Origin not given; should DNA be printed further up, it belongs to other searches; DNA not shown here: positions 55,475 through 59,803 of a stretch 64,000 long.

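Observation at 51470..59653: Tandem pair of giant intronless genes encoding Pmp-like beta-helix ectodomain fused to a multi-pass TM domain (unrecognised family)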

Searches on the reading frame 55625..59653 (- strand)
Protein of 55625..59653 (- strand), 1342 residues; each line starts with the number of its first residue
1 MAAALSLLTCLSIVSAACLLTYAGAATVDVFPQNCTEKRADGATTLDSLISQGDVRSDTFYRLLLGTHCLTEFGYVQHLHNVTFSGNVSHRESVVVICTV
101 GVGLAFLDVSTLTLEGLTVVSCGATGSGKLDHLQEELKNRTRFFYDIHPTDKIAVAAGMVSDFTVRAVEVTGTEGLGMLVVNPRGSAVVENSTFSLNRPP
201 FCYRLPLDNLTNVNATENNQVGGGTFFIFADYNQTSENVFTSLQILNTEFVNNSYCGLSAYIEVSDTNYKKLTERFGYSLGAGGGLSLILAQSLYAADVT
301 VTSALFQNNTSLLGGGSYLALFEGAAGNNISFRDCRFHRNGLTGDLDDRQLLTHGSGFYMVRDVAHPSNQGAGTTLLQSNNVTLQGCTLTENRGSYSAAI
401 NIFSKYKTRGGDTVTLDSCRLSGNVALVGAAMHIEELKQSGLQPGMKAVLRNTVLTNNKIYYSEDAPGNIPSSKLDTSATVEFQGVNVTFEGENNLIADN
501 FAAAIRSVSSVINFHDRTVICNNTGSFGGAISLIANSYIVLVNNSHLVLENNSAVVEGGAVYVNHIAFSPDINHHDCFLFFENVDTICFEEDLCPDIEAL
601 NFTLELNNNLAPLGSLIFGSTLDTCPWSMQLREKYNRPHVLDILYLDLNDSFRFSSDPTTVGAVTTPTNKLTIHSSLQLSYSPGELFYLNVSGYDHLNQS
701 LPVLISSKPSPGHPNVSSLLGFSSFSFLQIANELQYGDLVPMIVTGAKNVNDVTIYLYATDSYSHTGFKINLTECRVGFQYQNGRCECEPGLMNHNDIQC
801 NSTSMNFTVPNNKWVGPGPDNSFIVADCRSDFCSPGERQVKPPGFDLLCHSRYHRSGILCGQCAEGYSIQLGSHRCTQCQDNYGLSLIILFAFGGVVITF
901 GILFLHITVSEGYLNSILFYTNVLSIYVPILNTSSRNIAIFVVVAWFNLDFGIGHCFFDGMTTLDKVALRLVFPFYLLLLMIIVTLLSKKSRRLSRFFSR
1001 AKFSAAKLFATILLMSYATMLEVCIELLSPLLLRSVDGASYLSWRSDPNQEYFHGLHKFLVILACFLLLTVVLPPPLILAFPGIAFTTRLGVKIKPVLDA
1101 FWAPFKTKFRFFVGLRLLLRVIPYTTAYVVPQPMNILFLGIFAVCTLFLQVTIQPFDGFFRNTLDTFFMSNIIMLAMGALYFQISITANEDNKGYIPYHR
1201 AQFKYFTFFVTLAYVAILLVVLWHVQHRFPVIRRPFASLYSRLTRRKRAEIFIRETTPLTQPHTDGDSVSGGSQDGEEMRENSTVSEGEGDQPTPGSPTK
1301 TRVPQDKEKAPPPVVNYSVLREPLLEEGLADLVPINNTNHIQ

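Call 4: search_protein_families(library=pfam, proteins=[window:55625-59653:-], max_evalue=1)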
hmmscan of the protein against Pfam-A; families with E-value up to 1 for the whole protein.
window:55625-59653:- (1342 aa): 3 families
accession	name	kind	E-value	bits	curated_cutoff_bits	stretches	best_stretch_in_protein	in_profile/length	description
PF02415.23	Chlam_PMP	-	9.5e-05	22.7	20.6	0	547-563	2-18/19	Chlamydia polymorphic membrane protein (Chlamydia_PMP) repeat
PF24633.1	DUF7630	-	0.017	15.7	27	1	854-879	19-45/45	Domain of unknown function (DUF7630)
PF18912.6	DZR_2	-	0.053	13.8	27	1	847-880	11-43/56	Double zinc ribbon domain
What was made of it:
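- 57764..59578 (-): Gene A right-handed parallel beta-helix ectodomain, PMP / pectin-lyase-like (about residues 26-630), heavily N-glycosylated. Chlam_PMP 22.7 bits (call 4).
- Checked: Pfam Chlam_PMP scores just above threshold for A (22.7 bits, cutoff 20.6; call 4).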

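Call 5: find_homologous_proteins(query=window:55625-59653:-)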
Query window:55625-59653:- (1342 aa): 21 proteins with E <= 0.001 among 8000 candidates.
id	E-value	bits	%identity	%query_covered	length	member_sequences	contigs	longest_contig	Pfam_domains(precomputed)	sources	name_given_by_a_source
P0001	0.0e+0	3056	99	100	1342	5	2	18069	-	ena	-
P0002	0.0e+0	2458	82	98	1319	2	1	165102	-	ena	-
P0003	0.0e+0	2334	77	98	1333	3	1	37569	-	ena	-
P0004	0.0e+0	1954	66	98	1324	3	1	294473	-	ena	-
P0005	0.0e+0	1918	65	98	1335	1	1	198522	-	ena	-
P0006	0.0e+0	1682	58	98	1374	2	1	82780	-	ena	-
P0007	0.0e+0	1664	57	99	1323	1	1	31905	-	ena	-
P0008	0.0e+0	1631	58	93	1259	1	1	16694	-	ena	-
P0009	0.0e+0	1576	55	99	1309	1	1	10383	-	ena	-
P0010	0.0e+0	1572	56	98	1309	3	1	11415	-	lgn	-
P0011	2.5e-283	961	39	95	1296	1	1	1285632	-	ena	-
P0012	4.6e-242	825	35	99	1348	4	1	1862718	PF02415.24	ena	-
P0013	3.3e-187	643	32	98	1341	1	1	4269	-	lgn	-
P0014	3.2e-52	196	27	55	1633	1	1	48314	-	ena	-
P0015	5.6e-29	119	21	95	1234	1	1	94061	-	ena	-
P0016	7.1e-29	118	24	40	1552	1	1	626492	PF02415.24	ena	-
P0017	1.7e-27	114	24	57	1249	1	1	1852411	-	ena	-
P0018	5.5e-25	105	28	31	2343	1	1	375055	PF13229.13,PF02415.24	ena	-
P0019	1.6e-23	101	23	85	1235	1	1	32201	-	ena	-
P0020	7.3e-12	62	22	79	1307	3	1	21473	-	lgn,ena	-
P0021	1.3e-11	61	21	86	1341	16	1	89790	PF02415.24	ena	-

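Call 8: find_encoding_contigs(protein=P0001, flank=10000, max_places=4)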
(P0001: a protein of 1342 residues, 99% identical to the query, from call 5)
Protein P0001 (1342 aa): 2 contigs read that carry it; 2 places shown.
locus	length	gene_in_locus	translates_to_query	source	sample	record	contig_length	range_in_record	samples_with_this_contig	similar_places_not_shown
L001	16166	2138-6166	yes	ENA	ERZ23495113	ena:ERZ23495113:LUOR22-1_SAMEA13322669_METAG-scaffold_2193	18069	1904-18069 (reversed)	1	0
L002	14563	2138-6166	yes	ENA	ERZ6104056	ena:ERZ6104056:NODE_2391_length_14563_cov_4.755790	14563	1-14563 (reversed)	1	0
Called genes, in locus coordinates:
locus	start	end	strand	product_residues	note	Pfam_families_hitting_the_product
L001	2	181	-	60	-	?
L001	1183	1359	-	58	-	-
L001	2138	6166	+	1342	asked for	-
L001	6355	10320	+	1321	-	-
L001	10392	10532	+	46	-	-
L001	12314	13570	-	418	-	PF23748:Beta-prop_LRRK2 (faint)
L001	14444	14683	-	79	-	-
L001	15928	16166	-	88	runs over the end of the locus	-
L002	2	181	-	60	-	?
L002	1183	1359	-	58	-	-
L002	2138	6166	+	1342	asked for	-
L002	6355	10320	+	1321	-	-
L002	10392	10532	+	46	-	-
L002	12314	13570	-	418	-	PF23748:Beta-prop_LRRK2 (faint)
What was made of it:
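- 55625..59653 (-): Gene A: intact single-exon CDS, 1342 aa plus stop. 99% identical to P0001, which lies on two independent contigs (calls 5, 8).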

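Call 13: search_solved_structures(query=A1, max_evalue=1)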
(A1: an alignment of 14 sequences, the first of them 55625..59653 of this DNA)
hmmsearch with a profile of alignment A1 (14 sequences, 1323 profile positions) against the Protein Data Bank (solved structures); distinct sequences matched with E-value up to 1: 0.
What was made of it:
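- Tried and rejected: PDB sequence search with a family profile: 0 hits (call 13).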

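Call 15: search_protein_families(library=pfam, proteins=[P0014, P0015, P0016, P0017, P0019, P0020, P0021], max_evalue=0.01)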
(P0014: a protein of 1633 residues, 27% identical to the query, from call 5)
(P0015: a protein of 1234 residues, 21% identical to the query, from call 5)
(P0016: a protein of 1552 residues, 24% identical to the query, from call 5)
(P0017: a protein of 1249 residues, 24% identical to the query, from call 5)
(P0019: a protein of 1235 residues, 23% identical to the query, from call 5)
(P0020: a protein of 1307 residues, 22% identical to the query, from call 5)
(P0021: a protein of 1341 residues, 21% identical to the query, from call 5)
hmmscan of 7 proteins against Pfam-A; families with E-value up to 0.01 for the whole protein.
P0014 (1633 aa): 0 families

P0015 (1234 aa): 2 families
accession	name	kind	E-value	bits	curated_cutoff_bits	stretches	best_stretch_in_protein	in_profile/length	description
PF13229.12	Beta_helix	-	6.1e-08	32.9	25.9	1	403-524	26-133/158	Right handed beta helix region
PF02415.23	Chlam_PMP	-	2.9e-05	24.3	20.6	0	467-484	1-18/19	Chlamydia polymorphic membrane protein (Chlamydia_PMP) repeat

P0016 (1552 aa): 1 family
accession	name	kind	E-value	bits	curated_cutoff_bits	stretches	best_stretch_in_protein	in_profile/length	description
PF02415.23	Chlam_PMP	-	9e-18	62.9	20.6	0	673-690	1-18/19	Chlamydia polymorphic membrane protein (Chlamydia_PMP) repeat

P0017 (1249 aa): 1 family
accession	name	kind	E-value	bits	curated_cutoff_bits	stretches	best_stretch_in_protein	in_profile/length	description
PF02415.23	Chlam_PMP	-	0.0036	17.8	20.6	1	506-523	2-19/19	Chlamydia polymorphic membrane protein (Chlamydia_PMP) repeat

P0019 (1235 aa): 1 family
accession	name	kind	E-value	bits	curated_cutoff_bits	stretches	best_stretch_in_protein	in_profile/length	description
PF02415.23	Chlam_PMP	-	0.0004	20.8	20.6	1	509-527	1-19/19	Chlamydia polymorphic membrane protein (Chlamydia_PMP) repeat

P0020 (1307 aa): 0 families

P0021 (1341 aa): 1 family
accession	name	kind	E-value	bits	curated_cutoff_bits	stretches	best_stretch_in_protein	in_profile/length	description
PF02415.23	Chlam_PMP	-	4e-09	36.2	20.6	0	306-323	1-19/19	Chlamydia polymorphic membrane protein (Chlamydia_PMP) repeat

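Call 16: list_cluster_members(proteins=[P0002, P0004, P0006, P0011, P0012, P0014, P0016, P0018, P0020, P0021])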
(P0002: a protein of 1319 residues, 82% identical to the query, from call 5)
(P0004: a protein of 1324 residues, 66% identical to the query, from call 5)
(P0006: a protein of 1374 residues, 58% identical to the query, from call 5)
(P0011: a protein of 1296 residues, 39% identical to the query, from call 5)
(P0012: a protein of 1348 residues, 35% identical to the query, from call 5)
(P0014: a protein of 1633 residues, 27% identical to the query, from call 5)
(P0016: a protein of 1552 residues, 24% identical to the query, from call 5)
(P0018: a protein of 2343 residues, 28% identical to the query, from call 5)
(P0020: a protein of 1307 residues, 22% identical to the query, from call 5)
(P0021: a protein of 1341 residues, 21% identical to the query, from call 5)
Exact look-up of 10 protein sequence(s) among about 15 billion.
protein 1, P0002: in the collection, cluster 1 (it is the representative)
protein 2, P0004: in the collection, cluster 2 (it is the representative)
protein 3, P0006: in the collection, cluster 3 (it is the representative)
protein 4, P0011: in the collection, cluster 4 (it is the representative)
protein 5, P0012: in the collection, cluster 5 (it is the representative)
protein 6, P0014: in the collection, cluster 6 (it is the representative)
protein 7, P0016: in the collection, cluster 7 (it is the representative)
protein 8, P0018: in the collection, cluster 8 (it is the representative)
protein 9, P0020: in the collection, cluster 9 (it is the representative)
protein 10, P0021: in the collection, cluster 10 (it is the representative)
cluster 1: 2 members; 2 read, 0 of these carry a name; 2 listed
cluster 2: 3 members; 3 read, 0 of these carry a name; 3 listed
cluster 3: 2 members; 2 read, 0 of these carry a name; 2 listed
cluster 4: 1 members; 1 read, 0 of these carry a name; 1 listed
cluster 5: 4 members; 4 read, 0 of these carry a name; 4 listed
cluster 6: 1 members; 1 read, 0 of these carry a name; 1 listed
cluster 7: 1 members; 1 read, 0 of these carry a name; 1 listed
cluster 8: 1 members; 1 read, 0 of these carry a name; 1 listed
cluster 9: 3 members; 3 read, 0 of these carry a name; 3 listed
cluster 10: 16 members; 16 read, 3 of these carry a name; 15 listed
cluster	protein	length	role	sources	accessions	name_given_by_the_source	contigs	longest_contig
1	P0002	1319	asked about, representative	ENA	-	-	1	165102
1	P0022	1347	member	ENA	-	-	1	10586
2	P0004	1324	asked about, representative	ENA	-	-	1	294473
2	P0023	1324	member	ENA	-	-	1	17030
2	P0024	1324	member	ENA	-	-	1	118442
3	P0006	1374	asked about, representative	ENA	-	-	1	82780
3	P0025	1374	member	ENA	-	-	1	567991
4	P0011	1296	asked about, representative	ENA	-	-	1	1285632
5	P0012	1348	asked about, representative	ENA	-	-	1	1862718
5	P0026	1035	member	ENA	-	-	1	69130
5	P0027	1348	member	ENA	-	-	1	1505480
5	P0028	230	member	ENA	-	-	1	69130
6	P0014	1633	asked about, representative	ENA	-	-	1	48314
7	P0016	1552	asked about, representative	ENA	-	-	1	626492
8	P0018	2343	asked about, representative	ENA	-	-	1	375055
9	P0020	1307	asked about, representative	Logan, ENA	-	-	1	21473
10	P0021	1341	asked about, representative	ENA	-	-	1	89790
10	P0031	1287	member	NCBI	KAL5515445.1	hypothetical protein EMCRGX_G000610 [Ephydatia muelleri]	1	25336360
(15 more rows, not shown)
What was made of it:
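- A member cluster includes Ephydatia muelleri KAL5515445.1 (call 16).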

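Call 39: find_encoding_contigs(protein=P0012, flank=10000, max_places=3)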
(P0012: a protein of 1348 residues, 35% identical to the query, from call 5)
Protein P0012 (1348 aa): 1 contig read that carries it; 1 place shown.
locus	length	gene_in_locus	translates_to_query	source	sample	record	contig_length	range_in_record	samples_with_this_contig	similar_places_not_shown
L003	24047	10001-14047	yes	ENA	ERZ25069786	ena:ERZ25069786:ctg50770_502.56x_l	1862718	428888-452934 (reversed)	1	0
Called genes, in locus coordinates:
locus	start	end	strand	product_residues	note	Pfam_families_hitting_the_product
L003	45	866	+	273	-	PF16095:COR-A, PF25497:COR-B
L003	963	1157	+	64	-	-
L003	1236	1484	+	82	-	-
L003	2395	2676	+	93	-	-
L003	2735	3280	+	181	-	PF07714:PK_Tyr_Ser-Thr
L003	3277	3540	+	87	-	PF00069:Pkinase (weak)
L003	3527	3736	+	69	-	PF07714:PK_Tyr_Ser-Thr (weak)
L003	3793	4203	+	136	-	-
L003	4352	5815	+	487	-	PF23748:Beta-prop_LRRK2 (faint)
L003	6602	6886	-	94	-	PF04379:DUF525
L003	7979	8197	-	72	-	-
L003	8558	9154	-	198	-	-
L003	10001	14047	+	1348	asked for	PF02415:Chlam_PMP (faint)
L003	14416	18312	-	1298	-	-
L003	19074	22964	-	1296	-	-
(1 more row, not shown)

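Call 43: find_related_loci(query=A1, collection=genome_contigs, flank=3000)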
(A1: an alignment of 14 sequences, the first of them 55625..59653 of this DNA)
Query A1 (1342 aa) in genome_contigs; peptide patterns used: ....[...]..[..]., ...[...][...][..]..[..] (x = any residue, [..] = any of these).
59 stretches matched a pattern, but none encodes a relative of the query by tblastn (E <= 1e-3).

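Call 44: find_related_loci(query=A1, collection=viral_contigs, flank=5000)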
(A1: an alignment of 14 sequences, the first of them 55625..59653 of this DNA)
Query A1 (1342 aa) in viral_contigs; peptide patterns used: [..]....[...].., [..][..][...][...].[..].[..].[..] (x = any residue, [..] = any of these).
21 stretches matched a pattern, but none encodes a relative of the query by tblastn (E <= 1e-3).
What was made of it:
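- Tried and rejected: Sensitivity is limited to two conserved peptides per scan (calls 43, 44).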

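Call 69: search_protein_families(library=pfam, proteins=[P0018], max_evalue=0.001)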
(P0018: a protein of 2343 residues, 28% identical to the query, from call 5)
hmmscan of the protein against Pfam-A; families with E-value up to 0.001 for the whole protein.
P0018 (2343 aa): 2 families
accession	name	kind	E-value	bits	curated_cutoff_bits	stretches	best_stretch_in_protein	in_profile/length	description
PF02415.23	Chlam_PMP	-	6.3e-40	131.2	20.6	0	1516-1533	1-18/19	Chlamydia polymorphic membrane protein (Chlamydia_PMP) repeat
PF13229.12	Beta_helix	-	1.5e-10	41.3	25.9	0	1047-1235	3-157/158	Right handed beta helix region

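Call 70: search_protein_families(library=ncbifam, proteins=[window:55625-59653:-, L001:6355-10320:+, P0012, P0021], max_evalue=0.1)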
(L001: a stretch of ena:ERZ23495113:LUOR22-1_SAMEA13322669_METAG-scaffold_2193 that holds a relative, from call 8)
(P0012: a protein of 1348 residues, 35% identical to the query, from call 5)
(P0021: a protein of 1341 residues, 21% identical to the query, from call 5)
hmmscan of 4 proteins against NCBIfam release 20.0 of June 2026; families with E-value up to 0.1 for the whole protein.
window:55625-59653:- (1342 aa): 1 family
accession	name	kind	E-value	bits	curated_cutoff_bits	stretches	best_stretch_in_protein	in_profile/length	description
TIGR01376.1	POMP_repeat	repeat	0.0057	16.4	15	0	543-568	1-27/28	polymorphic outer membrane protein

L001:6355-10320:+ (1321 aa): 1 family
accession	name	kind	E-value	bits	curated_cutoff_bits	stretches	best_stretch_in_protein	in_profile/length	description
TIGR01376.1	POMP_repeat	repeat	0.051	13.4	15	0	539-556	8-26/28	polymorphic outer membrane protein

P0012 (1348 aa): 1 family
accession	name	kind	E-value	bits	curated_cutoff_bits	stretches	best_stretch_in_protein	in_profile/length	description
TIGR01376.1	POMP_repeat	repeat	0.014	15.2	15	1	539-559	2-22/28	polymorphic outer membrane protein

P0021 (1341 aa): 1 family
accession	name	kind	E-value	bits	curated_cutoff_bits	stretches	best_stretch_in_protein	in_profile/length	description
TIGR01376.1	POMP_repeat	repeat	6.1e-06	25.8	15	0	530-549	1-20/28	polymorphic outer membrane protein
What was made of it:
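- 57764..59578 (-): POMP_repeat 16.4 bits (call 70).
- On PMP/POMP-repeat beta-helix proteins (PF02415, TIGR01376): Gene B: no Pfam hit, and 13.4 against 15 (calls 4, 70).
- Checked: TIGR01376 POMP_repeat scores 16.4 against a cutoff of 15 (call 70).
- The repeat type is that of PMP adhesins (calls 4, 15, 69, 70).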

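Call 71: search_protein_families(library=phrogs, proteins=[window:55625-59653:-, L001:6355-10320:+], max_evalue=0.1)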
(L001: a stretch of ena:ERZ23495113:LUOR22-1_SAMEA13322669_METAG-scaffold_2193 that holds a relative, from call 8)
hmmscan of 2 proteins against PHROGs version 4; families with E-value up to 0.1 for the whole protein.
window:55625-59653:- (1342 aa): 0 families

L001:6355-10320:+ (1321 aa): 0 families
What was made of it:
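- There is no PHROG hit (call 71). No viral relatives were found (calls 44, 71).
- Tried and rejected: PHROGs: no hit (call 71).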

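Call 75: find_encoding_contigs(protein=P0013, flank=3000, max_places=4)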
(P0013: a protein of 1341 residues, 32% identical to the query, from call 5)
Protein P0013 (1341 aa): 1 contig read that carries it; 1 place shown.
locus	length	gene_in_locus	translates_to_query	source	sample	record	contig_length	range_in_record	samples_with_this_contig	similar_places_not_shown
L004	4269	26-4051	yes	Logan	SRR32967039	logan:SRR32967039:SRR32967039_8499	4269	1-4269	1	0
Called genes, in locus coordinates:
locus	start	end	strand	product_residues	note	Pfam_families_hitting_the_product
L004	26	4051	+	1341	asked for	-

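Call 76: find_encoding_contigs(protein=P0010, flank=8000, max_places=4)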
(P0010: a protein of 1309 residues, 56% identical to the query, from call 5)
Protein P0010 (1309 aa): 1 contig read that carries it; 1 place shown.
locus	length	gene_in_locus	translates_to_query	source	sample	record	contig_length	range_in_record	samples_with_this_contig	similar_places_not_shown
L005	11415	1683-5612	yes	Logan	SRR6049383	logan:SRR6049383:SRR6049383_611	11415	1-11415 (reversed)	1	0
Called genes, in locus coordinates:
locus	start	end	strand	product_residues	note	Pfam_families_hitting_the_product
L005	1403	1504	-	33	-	-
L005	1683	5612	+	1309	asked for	-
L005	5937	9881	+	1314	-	-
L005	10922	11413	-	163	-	?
